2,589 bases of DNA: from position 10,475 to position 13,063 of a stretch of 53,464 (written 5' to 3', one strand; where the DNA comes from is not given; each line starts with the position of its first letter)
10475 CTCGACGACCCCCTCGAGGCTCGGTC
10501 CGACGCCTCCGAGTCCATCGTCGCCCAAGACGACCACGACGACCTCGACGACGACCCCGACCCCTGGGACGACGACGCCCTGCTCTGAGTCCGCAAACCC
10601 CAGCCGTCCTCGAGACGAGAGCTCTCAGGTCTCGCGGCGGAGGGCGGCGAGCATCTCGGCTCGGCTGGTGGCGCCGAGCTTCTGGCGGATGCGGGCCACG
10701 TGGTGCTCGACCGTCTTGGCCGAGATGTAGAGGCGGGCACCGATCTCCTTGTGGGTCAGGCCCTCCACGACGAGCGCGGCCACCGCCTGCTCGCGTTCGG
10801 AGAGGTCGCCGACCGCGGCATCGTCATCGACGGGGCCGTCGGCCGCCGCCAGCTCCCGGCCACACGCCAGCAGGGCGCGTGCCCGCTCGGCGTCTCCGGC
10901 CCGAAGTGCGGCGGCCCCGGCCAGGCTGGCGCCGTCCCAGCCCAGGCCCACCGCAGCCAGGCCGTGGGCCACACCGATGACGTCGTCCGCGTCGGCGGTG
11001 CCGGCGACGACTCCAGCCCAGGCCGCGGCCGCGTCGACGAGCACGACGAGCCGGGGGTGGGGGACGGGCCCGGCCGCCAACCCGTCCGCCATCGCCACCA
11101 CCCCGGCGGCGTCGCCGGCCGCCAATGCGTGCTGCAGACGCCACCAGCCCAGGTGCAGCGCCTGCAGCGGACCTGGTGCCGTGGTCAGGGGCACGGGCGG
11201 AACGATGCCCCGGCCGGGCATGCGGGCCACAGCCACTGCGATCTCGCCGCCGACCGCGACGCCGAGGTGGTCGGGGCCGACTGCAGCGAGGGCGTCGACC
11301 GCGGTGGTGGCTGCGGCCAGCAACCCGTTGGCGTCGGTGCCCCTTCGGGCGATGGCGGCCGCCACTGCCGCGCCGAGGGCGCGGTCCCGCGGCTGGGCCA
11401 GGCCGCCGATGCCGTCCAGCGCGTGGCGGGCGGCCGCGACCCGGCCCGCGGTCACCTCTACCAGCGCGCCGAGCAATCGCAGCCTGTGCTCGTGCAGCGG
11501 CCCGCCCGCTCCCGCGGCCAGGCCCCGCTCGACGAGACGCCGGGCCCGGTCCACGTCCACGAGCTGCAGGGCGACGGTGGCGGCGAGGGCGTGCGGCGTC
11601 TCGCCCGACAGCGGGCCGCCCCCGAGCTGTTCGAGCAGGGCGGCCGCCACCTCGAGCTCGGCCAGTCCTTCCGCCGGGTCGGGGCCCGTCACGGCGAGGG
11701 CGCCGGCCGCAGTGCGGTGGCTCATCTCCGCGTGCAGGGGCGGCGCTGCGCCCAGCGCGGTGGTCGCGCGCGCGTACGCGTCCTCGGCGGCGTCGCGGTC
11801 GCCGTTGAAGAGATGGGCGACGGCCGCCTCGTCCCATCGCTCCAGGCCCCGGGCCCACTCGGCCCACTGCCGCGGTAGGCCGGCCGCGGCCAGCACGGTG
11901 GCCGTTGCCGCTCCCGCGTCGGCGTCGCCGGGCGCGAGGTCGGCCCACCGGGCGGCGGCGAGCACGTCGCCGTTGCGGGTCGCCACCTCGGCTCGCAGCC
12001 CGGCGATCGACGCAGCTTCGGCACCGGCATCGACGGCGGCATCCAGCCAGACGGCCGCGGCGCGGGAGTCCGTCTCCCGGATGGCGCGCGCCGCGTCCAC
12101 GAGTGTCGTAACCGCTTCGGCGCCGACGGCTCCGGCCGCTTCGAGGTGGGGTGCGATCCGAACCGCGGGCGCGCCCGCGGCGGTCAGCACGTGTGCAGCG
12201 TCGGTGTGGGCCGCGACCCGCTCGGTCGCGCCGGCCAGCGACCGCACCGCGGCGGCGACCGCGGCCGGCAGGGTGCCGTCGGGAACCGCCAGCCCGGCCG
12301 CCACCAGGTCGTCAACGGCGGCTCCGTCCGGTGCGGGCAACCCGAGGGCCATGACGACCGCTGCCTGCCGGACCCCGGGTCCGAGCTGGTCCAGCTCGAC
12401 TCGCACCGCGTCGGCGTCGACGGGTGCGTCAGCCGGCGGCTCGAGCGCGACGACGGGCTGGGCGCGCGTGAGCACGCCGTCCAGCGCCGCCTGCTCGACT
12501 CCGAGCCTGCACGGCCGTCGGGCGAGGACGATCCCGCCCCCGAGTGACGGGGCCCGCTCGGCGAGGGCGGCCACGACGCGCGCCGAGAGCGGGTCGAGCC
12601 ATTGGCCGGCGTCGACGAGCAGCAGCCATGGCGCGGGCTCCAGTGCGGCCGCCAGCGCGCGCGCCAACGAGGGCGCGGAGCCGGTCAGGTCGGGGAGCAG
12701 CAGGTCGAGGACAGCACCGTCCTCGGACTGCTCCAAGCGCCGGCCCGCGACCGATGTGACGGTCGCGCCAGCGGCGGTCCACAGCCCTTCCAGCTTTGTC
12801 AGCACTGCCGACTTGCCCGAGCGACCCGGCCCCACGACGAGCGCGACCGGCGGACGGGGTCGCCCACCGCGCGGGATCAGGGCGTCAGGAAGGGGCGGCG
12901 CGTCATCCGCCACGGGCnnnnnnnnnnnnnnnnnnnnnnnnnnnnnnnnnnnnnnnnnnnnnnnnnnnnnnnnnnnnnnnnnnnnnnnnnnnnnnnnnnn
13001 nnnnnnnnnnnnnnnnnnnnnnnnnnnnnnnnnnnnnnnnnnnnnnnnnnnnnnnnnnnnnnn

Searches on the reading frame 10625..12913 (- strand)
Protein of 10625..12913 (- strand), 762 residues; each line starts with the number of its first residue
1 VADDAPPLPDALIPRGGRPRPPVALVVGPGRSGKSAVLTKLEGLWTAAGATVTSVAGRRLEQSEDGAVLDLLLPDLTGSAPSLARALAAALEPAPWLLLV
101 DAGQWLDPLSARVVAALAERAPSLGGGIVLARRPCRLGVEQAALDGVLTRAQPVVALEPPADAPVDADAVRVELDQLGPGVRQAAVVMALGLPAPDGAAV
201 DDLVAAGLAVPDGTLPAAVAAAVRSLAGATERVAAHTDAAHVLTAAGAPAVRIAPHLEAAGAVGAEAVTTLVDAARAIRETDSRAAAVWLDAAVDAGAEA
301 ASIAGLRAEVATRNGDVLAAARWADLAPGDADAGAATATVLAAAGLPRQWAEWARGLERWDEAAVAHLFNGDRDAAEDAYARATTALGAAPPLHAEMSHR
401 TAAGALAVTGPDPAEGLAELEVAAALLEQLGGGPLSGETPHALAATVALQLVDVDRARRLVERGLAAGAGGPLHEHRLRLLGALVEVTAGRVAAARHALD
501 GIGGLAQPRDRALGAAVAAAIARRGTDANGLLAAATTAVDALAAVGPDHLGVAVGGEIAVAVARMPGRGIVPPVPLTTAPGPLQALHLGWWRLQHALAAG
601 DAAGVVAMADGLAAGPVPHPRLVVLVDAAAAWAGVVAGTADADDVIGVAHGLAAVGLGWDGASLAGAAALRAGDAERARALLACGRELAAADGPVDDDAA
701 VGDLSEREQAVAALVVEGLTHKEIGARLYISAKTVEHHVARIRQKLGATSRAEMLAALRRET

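Call 41: search_protein_families(library=pfam, proteins=[window:10625-12913:-], max_evalue=0.0001)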
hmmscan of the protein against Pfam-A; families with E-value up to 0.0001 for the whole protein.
window:10625-12913:- (762 aa): 2 families
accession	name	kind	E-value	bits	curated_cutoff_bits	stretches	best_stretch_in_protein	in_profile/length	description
PF00196.25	GerE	-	2.4e-15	56.3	23.5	1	704-754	3-53/57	Bacterial regulatory proteins, luxR family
PF08281.18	Sigma70_r4_2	-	4.5e-07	29.8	25.7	1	700-746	7-54/54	Sigma-70, region 4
